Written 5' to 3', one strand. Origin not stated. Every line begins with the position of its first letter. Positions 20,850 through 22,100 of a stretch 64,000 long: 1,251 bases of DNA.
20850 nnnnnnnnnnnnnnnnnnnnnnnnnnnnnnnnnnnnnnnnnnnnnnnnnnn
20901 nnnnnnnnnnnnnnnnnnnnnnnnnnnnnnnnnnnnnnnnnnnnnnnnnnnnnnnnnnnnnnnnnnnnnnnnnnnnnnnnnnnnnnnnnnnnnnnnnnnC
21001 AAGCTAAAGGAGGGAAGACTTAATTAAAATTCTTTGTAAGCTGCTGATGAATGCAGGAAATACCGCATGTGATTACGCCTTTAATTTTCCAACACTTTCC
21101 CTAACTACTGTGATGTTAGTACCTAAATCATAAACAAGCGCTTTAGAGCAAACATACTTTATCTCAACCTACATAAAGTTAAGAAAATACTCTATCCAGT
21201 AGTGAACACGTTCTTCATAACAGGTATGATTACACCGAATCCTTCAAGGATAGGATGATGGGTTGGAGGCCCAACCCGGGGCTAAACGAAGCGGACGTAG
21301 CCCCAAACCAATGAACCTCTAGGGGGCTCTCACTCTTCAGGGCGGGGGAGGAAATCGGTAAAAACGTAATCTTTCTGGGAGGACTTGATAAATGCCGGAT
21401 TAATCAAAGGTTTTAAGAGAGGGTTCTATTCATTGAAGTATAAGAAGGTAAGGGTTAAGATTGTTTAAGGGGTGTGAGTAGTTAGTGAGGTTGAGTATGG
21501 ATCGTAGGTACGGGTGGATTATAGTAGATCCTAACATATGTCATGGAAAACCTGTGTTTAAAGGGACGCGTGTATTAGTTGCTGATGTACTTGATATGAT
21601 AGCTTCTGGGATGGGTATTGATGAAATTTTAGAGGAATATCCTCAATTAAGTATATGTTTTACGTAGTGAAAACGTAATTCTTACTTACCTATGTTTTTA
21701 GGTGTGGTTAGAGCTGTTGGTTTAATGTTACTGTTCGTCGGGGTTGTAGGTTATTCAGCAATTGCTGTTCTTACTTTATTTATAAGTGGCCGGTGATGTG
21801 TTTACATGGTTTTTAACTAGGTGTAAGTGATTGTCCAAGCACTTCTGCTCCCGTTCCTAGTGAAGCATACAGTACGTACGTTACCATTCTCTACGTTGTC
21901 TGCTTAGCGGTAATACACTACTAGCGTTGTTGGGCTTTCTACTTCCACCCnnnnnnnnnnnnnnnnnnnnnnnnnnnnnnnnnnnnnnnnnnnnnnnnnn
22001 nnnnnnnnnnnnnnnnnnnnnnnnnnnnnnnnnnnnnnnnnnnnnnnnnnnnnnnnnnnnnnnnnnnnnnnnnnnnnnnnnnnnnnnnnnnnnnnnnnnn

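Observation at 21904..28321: Uncharacterised four-gene membrane/envelope cluster, the best candidate for an undescribed system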

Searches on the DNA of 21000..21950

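Call 81: search_rna_families(source=window, start=21000, end=21950, threshold=evalue, max_evalue=1)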
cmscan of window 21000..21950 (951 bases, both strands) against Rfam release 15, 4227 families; matches with E-value up to 1: 2.
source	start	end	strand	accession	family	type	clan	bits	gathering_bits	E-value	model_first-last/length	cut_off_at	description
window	21229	21348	+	RF02656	sot0042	Gene; sRNA;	-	25.6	88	0.00018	1-174/174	no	Sense overlapping transcript RNA 0042 (sot)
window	21258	21371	+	RF00062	HgcC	Gene;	-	16.1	50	0.42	1-130/130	no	HgcC family RNA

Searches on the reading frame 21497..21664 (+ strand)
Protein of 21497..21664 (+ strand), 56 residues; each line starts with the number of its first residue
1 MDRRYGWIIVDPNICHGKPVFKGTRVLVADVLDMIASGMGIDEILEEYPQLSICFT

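Call 23: search_protein_families(library=pfam, proteins=[window:21497-21664:+], max_evalue=0.1)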
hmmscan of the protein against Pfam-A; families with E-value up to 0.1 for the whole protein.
seq(56 aa): 1 family
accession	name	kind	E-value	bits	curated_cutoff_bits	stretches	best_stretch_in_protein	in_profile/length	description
PF04255.20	DUF433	-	1.8e-19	69.7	23.6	1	8-52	1-45/56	Protein of unknown function (DUF433)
